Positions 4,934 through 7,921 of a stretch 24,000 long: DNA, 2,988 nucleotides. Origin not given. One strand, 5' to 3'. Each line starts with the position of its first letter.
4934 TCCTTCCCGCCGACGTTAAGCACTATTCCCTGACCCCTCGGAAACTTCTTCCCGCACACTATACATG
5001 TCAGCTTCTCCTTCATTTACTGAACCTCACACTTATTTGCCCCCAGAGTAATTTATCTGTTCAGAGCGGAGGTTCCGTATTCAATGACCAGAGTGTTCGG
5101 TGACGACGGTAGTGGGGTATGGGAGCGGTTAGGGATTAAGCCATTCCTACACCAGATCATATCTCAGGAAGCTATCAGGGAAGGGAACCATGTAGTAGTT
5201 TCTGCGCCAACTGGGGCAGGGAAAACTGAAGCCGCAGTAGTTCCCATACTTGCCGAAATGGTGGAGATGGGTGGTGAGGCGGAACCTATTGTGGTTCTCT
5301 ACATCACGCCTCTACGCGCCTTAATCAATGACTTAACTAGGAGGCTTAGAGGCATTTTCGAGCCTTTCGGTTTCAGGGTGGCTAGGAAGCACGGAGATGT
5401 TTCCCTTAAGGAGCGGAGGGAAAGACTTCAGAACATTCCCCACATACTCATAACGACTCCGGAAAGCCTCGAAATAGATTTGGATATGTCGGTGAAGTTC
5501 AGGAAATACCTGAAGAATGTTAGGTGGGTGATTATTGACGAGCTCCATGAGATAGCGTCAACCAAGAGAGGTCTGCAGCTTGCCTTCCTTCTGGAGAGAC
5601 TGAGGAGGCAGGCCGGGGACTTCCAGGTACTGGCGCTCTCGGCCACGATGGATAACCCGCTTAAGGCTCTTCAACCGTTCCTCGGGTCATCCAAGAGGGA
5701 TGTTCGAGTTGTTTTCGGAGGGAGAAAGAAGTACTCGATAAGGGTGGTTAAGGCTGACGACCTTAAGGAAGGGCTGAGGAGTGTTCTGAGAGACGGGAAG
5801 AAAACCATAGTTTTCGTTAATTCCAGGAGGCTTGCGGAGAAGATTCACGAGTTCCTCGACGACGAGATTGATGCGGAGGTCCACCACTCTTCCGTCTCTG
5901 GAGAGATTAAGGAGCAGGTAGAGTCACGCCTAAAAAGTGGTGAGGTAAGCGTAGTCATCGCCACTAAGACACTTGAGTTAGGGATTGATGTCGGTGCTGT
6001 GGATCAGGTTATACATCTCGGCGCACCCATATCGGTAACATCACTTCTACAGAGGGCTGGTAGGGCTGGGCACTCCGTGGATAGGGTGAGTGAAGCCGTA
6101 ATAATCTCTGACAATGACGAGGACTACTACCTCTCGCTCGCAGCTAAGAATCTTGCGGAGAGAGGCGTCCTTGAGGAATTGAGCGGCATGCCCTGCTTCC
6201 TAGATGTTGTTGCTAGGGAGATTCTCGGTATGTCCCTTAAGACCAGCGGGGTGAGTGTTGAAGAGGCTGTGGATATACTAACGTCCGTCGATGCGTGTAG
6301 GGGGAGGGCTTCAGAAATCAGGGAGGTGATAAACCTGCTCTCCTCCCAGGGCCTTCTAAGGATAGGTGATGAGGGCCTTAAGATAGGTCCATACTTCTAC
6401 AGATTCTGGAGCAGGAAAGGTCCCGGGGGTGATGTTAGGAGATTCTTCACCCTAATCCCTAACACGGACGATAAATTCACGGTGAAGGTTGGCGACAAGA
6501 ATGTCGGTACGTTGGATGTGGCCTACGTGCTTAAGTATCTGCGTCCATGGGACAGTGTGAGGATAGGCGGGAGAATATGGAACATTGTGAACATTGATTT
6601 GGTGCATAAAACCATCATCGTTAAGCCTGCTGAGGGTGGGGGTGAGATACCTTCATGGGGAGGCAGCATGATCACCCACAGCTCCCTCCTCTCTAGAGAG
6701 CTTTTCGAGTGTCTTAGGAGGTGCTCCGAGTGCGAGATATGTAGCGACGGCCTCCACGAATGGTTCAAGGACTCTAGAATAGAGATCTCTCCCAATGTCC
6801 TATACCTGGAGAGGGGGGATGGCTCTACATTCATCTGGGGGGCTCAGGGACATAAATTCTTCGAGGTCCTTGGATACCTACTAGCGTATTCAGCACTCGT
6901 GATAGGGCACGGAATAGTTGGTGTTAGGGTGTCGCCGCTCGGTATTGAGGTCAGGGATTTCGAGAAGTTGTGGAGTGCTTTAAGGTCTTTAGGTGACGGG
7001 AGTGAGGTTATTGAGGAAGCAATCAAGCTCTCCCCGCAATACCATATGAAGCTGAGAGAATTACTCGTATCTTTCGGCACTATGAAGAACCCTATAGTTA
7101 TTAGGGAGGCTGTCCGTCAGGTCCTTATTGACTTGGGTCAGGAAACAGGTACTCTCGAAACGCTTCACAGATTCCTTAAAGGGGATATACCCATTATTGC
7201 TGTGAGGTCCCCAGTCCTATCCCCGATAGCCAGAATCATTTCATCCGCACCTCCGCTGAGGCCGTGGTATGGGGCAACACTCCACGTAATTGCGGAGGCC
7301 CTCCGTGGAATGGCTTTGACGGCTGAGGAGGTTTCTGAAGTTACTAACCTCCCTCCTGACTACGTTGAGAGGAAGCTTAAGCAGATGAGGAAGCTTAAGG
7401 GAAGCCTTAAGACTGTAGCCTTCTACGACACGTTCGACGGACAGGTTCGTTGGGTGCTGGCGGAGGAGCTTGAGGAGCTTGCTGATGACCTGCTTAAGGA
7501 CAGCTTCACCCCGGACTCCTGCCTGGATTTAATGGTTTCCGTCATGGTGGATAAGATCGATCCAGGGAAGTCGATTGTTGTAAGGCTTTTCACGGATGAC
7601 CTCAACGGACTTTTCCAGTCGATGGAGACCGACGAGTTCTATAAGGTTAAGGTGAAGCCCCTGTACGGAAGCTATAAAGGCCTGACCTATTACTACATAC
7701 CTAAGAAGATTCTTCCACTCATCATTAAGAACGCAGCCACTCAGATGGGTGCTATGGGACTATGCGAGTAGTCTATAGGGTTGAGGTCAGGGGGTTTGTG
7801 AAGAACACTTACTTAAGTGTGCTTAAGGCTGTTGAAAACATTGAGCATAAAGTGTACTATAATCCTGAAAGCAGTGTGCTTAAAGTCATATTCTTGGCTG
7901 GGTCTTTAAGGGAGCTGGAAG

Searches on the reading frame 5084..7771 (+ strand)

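Call 45: search_protein_families(library=pfam, proteins=[window:5084-7771:+], max_evalue=0.00001)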
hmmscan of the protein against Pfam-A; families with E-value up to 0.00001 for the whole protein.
window:5084-7771:+ (895 aa): 4 families
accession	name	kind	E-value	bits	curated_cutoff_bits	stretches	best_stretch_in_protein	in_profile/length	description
PF00270.35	DEAD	-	5.4e-39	134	26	1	24-194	4-165/167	DEAD/DEAH box helicase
PF00271.37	Helicase_C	-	5.3e-22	78.6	23.5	1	233-329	8-107/110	Helicase conserved C-terminal domain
PF04851.21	ResIII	-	4.1e-08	33.7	22.5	1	32-189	21-162/164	Type III restriction enzyme, res subunit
PF22590.2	Cas3-like_C_2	-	3.1e-06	27.8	27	0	238-328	2-101/106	CRISPR-associated nuclease/helicase Cas3, C-terminal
